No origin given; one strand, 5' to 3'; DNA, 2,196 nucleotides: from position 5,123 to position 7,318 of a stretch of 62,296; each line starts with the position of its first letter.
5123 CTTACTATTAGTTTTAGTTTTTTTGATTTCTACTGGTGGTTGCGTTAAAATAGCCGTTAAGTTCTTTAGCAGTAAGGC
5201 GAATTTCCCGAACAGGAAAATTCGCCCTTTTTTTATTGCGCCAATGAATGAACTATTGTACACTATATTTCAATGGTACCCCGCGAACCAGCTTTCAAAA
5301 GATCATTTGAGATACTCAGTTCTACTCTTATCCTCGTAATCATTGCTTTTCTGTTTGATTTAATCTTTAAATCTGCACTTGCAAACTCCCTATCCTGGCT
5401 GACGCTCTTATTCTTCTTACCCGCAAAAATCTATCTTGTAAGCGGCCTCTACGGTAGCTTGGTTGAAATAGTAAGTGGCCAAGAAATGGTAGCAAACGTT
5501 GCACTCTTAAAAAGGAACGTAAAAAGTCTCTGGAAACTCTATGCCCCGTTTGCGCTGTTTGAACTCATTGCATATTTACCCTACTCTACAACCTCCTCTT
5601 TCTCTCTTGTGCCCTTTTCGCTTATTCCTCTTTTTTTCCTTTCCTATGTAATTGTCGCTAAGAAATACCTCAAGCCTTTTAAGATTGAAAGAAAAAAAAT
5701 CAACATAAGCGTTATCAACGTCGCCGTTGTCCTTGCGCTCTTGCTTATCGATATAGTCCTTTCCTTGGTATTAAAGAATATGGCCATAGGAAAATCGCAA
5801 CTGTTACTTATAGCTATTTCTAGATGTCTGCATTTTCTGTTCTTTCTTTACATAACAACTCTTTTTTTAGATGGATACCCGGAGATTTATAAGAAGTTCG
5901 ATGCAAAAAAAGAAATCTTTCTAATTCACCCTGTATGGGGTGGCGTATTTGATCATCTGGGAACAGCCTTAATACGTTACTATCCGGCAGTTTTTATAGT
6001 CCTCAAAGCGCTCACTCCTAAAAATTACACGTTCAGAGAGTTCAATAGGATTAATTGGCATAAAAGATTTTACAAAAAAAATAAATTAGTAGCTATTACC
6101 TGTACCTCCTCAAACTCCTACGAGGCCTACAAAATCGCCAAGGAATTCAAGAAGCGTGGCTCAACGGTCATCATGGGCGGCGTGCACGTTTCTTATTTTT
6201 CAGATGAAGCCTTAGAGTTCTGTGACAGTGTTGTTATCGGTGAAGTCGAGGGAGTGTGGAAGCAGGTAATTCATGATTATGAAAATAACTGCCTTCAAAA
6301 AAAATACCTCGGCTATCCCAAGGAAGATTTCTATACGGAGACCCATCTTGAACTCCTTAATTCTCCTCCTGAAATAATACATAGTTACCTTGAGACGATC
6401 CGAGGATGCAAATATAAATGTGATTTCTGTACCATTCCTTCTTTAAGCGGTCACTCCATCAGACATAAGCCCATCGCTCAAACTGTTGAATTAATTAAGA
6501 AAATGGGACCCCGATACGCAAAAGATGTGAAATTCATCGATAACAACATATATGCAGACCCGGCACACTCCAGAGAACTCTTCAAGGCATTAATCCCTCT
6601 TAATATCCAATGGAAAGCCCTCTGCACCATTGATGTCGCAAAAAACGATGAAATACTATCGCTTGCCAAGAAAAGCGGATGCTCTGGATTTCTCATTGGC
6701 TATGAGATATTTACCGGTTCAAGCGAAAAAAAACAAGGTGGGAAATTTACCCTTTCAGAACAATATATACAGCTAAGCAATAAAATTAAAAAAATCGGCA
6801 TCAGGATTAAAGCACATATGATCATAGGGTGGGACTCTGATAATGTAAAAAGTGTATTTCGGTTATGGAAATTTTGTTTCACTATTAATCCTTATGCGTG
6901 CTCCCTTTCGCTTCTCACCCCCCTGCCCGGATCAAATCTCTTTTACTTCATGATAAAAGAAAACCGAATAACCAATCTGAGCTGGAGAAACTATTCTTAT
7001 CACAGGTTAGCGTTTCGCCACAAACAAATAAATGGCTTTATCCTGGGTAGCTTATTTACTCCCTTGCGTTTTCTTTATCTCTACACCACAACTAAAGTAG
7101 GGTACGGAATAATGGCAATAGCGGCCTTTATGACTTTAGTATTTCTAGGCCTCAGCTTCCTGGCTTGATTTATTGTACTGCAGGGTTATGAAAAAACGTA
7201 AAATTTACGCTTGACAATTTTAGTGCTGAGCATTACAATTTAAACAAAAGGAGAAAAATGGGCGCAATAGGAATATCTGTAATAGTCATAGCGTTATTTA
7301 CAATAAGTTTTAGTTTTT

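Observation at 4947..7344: Three unannotated sORFs encode ~28-aa hydrophobic peptides with an invariant C-terminal DFYWW(L/M)R motif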

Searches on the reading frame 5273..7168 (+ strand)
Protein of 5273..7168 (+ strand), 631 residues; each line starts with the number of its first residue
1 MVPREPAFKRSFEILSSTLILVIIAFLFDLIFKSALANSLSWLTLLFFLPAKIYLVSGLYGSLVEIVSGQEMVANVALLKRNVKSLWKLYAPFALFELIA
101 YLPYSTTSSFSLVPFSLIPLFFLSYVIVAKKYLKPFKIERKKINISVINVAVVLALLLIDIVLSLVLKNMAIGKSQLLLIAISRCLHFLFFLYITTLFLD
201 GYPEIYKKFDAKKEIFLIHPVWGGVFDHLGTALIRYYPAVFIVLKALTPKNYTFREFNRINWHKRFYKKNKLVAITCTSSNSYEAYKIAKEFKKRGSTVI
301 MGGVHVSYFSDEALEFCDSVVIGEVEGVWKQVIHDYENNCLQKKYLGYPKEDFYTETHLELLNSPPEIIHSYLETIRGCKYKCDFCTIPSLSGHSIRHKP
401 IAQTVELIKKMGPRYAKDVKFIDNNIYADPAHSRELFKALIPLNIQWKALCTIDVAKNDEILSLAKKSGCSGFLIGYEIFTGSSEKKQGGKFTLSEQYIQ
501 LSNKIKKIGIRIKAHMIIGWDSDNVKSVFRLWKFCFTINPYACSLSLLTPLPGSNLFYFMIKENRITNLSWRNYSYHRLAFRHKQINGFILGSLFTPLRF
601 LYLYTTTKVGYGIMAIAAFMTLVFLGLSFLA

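Call 5: search_protein_families(library=pfam, proteins=[window:5273-7168:+], max_evalue=0.01)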
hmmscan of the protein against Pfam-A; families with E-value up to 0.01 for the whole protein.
window:5273-7168:+ (631 aa): 3 families
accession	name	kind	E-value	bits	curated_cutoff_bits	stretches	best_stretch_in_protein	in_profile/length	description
PF04055.27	Radical_SAM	-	1e-09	39.3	29.5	1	374-524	2-155/166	Radical SAM superfamily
PF02310.24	B12-binding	-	1.9e-05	24.9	32.1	1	271-328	53-116/121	B12 binding domain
PF19864.5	Radical_SAM_N2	-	0.0069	16.3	29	0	294-340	84-129/151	Radical SAM proteins, N-terminal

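Call 6: search_protein_families(library=ncbifam, proteins=[window:5273-7168:+], max_evalue=0.1)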
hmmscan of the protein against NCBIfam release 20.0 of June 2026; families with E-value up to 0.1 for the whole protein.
window:5273-7168:+ (631 aa): 25 families
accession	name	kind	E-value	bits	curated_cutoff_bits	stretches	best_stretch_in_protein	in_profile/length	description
TIGR04013.1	B12_SAM_MJ_1487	hypoth_equivalog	4.8e-21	75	251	1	256-425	28-206/382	TIGR04013 family B12-binding domain/radical SAM domain-containing protein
TIGR03471.1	HpnJ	equivalog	7e-20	71.3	577.6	1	373-567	200-394/472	hopanoid biosynthesis associated radical SAM protein HpnJ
TIGR04479.1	bcpD_PhpK_rSAM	subfamily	5.6e-18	64.6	600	1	372-535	243-406/504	PhpK family radical SAM P-methyltransferase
TIGR04072.2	rSAM_ladder_B12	equivalog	8.8e-17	60.9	360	1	285-527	86-338/443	lipid biosynthesis B12-binding/radical SAM protein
NF038361.1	rSAM_Sden_1168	equivalog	4.3e-11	42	575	1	373-593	285-506/560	Sden_1168 family B12-binding radical SAM P-methyltransferase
TIGR02026.1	BchE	equivalog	1.8e-10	40.3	481.35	1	376-578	200-405/497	magnesium-protoporphyrin IX monomethyl ester anaerobic oxidative cyclase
TIGR04385.1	B12_rSAM_cofa1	equivalog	1.1e-09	38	450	1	373-525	198-351/438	B12 lower ligand biosynthesis radical SAM protein BzaD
TIGR04367.1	HpnR_B12_rSAM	equivalog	1.1e-09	37.4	650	1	373-574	189-385/490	hopanoid C-3 methylase HpnR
TIGR04014.1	B12_SAM_MJ_0865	equivalog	1.4e-09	37.3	360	1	371-562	161-360/434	methyl-coenzyme M reductase glutamine C-methyltransferase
NF050148.1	rSAM_ApyD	equivalog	9e-08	30.9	750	1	373-557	202-390/645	RiPP biosynthesis radical SAM protein ApyD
TIGR04295.1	B12_rSAM_oligo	hypoth_equivalog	3.9e-07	29.1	400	1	364-482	194-306/422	TIGR04295 family B12-binding domain-containing radical SAM protein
TIGR01125.1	TIGR01125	equivalog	7.4e-07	28.6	356.95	1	280-420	50-186/432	30S ribosomal protein S12 methylthiotransferase RimO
TIGR00089.1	TIGR00089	subfamily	1.2e-06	27.6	251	1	284-426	57-195/429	MiaB/RimO family radical SAM methylthiotransferase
NF033712.0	B12_rSAM_KedN5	subfamily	3.5e-06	25.5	700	2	372-425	197-250/624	KedN5 family methylcobalamin-dependent radical SAM C-methyltransferase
NF040546.1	rSAM_CUAEP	equivalog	4.2e-05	22.4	500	1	369-440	170-241/468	CUAEP/CCAEP-tail radical SAM (seleno)protein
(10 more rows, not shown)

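Call 10: find_related_loci(query=window:5273-7165:+, collection=genome_contigs, flank=6000)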
Query window:5273-7165:+ (631 aa) in genome_contigs; peptide patterns used: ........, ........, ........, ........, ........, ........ (x = any residue, [..] = any of these).
38 stretches matched a pattern; 1 encode a relative of the query (tblastn E <= 1e-3); 1 distinct loci.
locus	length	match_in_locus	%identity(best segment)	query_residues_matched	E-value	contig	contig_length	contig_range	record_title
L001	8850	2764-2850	55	198-226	3e-5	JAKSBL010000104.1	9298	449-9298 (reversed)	MAG: Spirochaetes bacterium isolate MAG.183 k141_12554723, whole genome shotgun sequence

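Call 11: find_homologous_proteins(query=window:5273-7165:+, max_evalue=1e-10)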
Query window:5273-7165:+ (631 aa): 338 proteins with E <= 1e-10 among 8000 candidates; the best 120 are listed.
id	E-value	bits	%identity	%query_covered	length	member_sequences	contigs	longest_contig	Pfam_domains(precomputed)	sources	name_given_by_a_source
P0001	0.0e+0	1419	100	100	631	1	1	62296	PF04055.28,PF02310.25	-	-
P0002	2.4e-191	655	49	99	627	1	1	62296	PF04055.28,PF02310.25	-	-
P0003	5.3e-191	654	50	97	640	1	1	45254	PF04055.28,PF02310.25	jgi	jgi:radical SAM superfamily enzyme YgiQ (UPF0313 family)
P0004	5.1e-190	651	49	98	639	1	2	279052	PF04055.28,PF02310.25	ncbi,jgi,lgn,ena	-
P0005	1.9e-189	649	49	98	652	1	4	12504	PF04055.28,PF02310.25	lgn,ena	-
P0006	1.7e-188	646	50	97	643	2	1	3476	PF04055.28,PF02310.25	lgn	-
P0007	4.3e-187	641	49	96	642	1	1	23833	PF04055.28,PF02310.25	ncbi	-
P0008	1.4e-186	640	49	97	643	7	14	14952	PF04055.28,PF02310.25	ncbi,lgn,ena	-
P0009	6.5e-186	637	46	100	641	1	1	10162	PF04055.28,PF02310.25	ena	-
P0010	1.2e-185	636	48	99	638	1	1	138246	PF04055.28,PF02310.25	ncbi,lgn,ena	-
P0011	6.6e-184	631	47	97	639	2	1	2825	PF04055.28,PF02310.25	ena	-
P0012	2.8e-183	629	48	98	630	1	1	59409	PF04055.28,PF02310.25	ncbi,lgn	-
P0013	1.9e-182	626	47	99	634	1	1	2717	PF04055.28,PF02310.25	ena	-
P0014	1.8e-181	623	47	97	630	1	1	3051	PF04055.28,PF02310.25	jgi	-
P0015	5.3e-181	621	48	97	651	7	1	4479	PF04055.28,PF02310.25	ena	-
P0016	6.1e-181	621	49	97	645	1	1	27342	PF04055.28,PF02310.25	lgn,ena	-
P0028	1.4e-176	607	46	96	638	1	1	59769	PF04055.28,PF02310.25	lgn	-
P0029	1.6e-176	606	47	98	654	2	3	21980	PF04055.28,PF19864.6,PF02310.25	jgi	-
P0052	8.8e-168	577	44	98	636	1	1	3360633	PF04055.28,PF02310.25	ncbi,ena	-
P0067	6.6e-165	568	46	95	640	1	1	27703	PF04055.28,PF02310.25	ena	-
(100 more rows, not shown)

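Call 12: find_encoding_contigs(protein=P0004, flank=6000, max_places=2)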
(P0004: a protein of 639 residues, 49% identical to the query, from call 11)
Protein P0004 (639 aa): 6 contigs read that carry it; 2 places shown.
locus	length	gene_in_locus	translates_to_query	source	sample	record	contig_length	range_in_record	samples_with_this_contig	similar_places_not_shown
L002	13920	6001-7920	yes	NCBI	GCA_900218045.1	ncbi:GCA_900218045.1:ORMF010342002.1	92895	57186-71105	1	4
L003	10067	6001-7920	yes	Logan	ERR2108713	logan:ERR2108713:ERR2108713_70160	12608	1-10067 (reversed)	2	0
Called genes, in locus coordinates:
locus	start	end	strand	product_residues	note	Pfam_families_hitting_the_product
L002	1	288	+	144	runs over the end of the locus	PF01451:LMWPc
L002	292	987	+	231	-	PF00072:Response_reg, PF00486:Trans_reg_C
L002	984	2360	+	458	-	PF00672:HAMP, PF00989:PAS, PF08448:PAS_4, PF13426:PAS_9, PF00512:HisKA, PF02518:HATPase_c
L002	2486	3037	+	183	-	-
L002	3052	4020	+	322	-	PF01073:3Beta_HSD, PF01370:Epimerase, PF02719:Polysacc_synt_2 (faint), PF04321:RmlD_sub_bind (weak), PF16363:GDP_Man_Dehyd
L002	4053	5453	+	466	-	-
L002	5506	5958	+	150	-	-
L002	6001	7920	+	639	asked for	PF02310:B12-binding, PF04055:Radical_SAM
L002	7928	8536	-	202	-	-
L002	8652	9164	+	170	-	PF03551:PadR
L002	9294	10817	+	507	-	PF00501:AMP-binding, PF13193:AMP-binding_C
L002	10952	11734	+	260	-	PF01048:PNP_UDP_1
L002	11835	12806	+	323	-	PF01008:IF-2B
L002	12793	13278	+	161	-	PF01008:IF-2B (weak)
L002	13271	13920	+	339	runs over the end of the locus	PF00596:Aldolase_II, PF02036:SCP2 (faint)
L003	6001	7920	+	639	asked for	PF02310:B12-binding, PF04055:Radical_SAM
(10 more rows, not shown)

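Call 13: find_encoding_contigs(protein=P0010, flank=6000, max_places=2)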
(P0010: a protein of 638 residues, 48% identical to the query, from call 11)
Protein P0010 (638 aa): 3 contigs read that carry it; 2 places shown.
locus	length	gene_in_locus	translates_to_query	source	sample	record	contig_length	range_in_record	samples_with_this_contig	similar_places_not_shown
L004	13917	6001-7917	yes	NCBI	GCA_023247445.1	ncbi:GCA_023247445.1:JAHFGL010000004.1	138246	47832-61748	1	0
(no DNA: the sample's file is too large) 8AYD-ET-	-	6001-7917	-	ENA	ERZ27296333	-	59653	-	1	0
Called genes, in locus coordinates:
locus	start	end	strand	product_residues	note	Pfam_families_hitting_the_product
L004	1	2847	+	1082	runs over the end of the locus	PF00873:ACR_tran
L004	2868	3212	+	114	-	PF04945:YHS (weak)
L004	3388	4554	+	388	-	PF04945:YHS, PF03773:ArsP_1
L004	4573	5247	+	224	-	-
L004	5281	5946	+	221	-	-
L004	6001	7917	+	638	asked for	PF02310:B12-binding, PF04055:Radical_SAM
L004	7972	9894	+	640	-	PF02310:B12-binding, PF04055:Radical_SAM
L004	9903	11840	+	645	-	PF02310:B12-binding (weak), PF04055:Radical_SAM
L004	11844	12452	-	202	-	-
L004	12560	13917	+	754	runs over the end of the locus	PF01590:GAF, PF13185:GAF_2, PF13492:GAF_3, PF05524:PEP-utilisers_N, PF00391:PEP-utilizers, PF02896:PEP-utilizers_C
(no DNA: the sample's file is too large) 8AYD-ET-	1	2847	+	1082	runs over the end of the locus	PF00873:ACR_tran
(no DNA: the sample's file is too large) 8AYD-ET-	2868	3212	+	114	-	PF04945:YHS (weak)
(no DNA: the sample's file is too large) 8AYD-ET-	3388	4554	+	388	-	PF04945:YHS, PF03773:ArsP_1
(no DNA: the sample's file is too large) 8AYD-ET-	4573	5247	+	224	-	-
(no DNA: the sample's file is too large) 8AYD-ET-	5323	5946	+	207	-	-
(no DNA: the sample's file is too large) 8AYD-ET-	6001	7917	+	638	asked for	PF02310:B12-binding, PF04055:Radical_SAM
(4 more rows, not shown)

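Call 14: find_encoding_contigs(protein=P0052, flank=6000, max_places=2)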
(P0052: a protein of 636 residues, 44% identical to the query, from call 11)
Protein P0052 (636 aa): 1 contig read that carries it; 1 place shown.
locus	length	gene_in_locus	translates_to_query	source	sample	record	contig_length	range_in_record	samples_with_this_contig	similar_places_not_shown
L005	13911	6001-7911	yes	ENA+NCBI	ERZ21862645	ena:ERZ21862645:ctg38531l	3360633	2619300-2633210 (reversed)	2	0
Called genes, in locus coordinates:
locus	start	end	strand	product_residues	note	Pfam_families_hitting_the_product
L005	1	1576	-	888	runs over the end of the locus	PF10983:DUF2793 (faint), PF07691:PA14 (faint), PF10528:GLEYA (weak)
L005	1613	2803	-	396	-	PF00872:Transposase_mut, PF10551:MULE (weak)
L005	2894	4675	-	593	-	PF13385:Laminin_G_3, PF10983:DUF2793 (faint)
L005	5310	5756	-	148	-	-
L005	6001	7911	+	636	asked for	PF02310:B12-binding, PF04055:Radical_SAM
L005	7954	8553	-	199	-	-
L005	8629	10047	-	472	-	-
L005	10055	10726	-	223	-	-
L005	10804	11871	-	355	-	PF21088:MS_channel_1st, PF00924:MS_channel_2nd, PF21082:MS_channel_3rd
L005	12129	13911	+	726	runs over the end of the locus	PF01656:CbiA, PF06564:CBP_BcsQ (faint), PF10609:ParA, PF13604:AAA_30 (faint), PF13614:AAA_31, PF00437:T2SSE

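Call 22: find_encoding_contigs(protein=P0012, flank=8000, max_places=1)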
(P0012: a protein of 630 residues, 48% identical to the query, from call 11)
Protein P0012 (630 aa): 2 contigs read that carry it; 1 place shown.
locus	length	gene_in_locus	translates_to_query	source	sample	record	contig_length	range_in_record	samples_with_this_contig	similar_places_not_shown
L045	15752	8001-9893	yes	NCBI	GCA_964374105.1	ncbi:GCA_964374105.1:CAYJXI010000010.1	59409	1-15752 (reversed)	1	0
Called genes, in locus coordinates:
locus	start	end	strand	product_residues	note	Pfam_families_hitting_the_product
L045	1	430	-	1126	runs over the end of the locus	-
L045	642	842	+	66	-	-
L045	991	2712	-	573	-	-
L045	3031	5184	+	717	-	PF01590:GAF, PF13185:GAF_2, PF13492:GAF_3 (weak), PF05524:PEP-utilisers_N, PF00391:PEP-utilizers, PF02896:PEP-utilizers_C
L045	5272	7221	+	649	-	PF02310:B12-binding, PF04055:Radical_SAM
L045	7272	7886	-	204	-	-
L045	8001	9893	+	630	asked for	PF02310:B12-binding, PF04055:Radical_SAM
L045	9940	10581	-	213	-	-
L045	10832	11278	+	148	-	-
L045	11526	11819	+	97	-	-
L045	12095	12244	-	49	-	-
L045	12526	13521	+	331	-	PF05359:DUF748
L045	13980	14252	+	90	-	PF01541:GIY-YIG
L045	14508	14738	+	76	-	PF23477:zf_Tbcl_2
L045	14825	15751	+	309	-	?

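Call 23: find_encoding_contigs(protein=P0003, flank=8000, max_places=1)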
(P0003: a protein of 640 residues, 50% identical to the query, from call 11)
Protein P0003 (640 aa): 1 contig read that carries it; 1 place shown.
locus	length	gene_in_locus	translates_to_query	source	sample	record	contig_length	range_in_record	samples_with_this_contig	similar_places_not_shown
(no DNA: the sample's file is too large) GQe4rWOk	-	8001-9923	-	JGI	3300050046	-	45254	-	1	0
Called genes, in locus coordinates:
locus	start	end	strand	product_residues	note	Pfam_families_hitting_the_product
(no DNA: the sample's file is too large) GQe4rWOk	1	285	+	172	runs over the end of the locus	PF00856:SET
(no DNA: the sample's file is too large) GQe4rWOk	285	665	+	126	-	PF02537:CRCB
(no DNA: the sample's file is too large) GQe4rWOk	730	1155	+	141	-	PF01451:LMWPc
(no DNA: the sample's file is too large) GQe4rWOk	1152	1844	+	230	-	PF00072:Response_reg, PF00486:Trans_reg_C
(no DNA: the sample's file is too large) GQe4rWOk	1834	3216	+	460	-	PF00672:HAMP, PF00989:PAS, PF08448:PAS_4, PF13426:PAS_9, PF00512:HisKA, PF02518:HATPase_c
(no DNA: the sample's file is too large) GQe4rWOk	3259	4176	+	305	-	PF03773:ArsP_1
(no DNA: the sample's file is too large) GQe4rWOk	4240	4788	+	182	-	-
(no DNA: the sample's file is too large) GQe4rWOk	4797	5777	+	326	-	PF01073:3Beta_HSD, PF01370:Epimerase, PF02719:Polysacc_synt_2 (faint), PF04321:RmlD_sub_bind, PF07993:NAD_binding_4 (faint), PF16363:GDP_Man_Dehyd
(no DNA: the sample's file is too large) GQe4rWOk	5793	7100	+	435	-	-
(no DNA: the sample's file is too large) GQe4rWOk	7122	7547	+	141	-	-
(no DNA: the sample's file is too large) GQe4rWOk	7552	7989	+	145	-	-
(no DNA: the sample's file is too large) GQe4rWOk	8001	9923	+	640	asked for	PF02310:B12-binding, PF04055:Radical_SAM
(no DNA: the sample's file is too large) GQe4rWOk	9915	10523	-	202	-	-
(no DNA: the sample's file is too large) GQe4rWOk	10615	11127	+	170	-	PF03551:PadR, PF13601:HTH_34 (faint)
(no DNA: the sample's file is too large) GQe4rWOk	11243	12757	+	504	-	PF00501:AMP-binding, PF13193:AMP-binding_C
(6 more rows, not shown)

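Call 24: find_encoding_contigs(protein=P0067, flank=8000, max_places=1)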
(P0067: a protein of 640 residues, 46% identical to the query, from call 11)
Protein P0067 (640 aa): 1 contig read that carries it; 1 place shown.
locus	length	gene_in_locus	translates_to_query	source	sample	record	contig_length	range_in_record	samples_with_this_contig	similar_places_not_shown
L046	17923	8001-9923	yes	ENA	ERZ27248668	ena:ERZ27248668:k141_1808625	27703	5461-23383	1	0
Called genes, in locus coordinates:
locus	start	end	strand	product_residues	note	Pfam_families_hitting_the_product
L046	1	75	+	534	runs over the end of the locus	PF00881:Nitroreductase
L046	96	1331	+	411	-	PF00270:DEAD, PF04851:ResIII (weak), PF00271:Helicase_C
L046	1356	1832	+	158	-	-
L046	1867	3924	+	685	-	PF00989:PAS, PF08448:PAS_4 (faint), PF13188:PAS_8, PF13426:PAS_9, PF00512:HisKA, PF02518:HATPase_c, PF00072:Response_reg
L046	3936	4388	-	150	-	PF07238:PilZ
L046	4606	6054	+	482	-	PF08323:Glyco_transf_5 (weak), PF20706:GT4-conflict, PF13439:Glyco_transf_4, PF13579:Glyco_trans_4_4, PF08323:Glyco_transf_5, PF00534:Glycos_transf_1, PF13692:Glyco_trans_1_4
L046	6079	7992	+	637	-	PF02310:B12-binding, PF04055:Radical_SAM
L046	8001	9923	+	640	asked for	PF02310:B12-binding, PF04055:Radical_SAM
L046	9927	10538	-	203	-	-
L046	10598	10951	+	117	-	PF14251:PterinBD-DUF4346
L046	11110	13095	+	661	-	PF07715:Plug, PF00593:TonB_dep_Rec_b-barrel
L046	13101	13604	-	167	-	PF20221:DUF6580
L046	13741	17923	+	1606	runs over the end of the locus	PF09286:Pro-kuma_activ, PF13895:Ig_2 (faint), PF25833:Fn3_SaeA_3rd (faint), PF02832:Flavi_glycop_C (faint), PF07679:I-set (weak), PF13927:Ig_3 (weak)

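Call 32: find_encoding_contigs(protein=P0001, flank=10000, max_places=3)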
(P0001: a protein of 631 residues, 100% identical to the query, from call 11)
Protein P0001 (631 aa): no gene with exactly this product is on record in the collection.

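Call 42: search_protein_families(library=padloc, proteins=[window:5273-7165:+], max_evalue=1)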
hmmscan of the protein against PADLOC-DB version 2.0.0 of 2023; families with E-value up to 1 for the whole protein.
window:5273-7165:+ (631 aa): 1 family
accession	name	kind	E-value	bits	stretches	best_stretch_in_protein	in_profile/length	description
PDLC04689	PDC-M51A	-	2.5e-08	31.2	1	258-410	59-228/420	-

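Call 51: search_solved_structures(query=window:5273-7165:+, max_evalue=0.01)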
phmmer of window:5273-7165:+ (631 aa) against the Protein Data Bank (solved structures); distinct sequences matched with E-value up to 0.01: 1.
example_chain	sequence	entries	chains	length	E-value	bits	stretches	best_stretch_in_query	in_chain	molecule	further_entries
9ccb_A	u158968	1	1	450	0.0019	19.7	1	371-411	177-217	Radical SAM core domain-containing protein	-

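Call 63: predict_structure(alignment_id=A3)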
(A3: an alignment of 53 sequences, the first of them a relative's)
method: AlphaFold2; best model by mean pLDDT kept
length: 631 residues; sequences in the alignment: 53
mean_pLDDT: 88.3   pTM: 0.87
mean pLDDT of the five models: 88.3, 88.2, 86.5, 86.5, 85.2
residues with pLDDT >= 90: 376; 70-90: 212; 50-70: 33; < 50: 10
segments of 3 or more residues with pLDDT < 50: 481-486
pLDDT, mean of each block of 10 residues (from residue 1): 79 94 89 73 82 94 96 92 95 86 62 74 96 96 92 92 85 81 92 96 93 95 73 81 96 95 93 94 94 97 93 97 93 98 93 86 93 82 80 82 94 91 77 94 94 91 96 84 48 79 97 91 86 94 90 87 86 75 87 89 95 96 89 77
secondary structure, 60 per line:
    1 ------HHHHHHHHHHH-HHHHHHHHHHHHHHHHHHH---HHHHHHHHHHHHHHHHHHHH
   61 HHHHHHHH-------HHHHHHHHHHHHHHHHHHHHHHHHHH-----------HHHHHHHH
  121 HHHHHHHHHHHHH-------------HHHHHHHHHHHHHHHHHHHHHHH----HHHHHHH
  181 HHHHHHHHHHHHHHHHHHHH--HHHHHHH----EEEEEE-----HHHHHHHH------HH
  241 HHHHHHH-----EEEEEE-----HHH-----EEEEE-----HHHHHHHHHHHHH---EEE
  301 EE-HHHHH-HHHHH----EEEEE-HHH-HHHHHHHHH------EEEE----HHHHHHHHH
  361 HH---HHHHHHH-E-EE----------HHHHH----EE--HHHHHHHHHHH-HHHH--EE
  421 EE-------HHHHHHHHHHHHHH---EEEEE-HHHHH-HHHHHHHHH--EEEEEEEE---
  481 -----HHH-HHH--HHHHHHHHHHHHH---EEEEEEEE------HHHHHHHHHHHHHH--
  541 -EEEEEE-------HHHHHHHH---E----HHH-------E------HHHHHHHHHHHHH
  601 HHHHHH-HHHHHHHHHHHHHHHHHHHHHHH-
elements in order: H7-17 H19-37 H41-68 H76-101 H113-133 H147-169 H174-200 H203-209 E214-219 H225-232 H239-247 E253-258 E272-276 H282-294 E298-302 H304-308 H310-314 E319-323 H329-337 E344-347 H352-362 H366-372 H388-392 H401-411 H413-416 E419-422 H430-443 E447-451 H453-457 H459-467 E470-477 H495-507 E511-518 H525-538 E542-547 H555-562 H588-606 H608-630
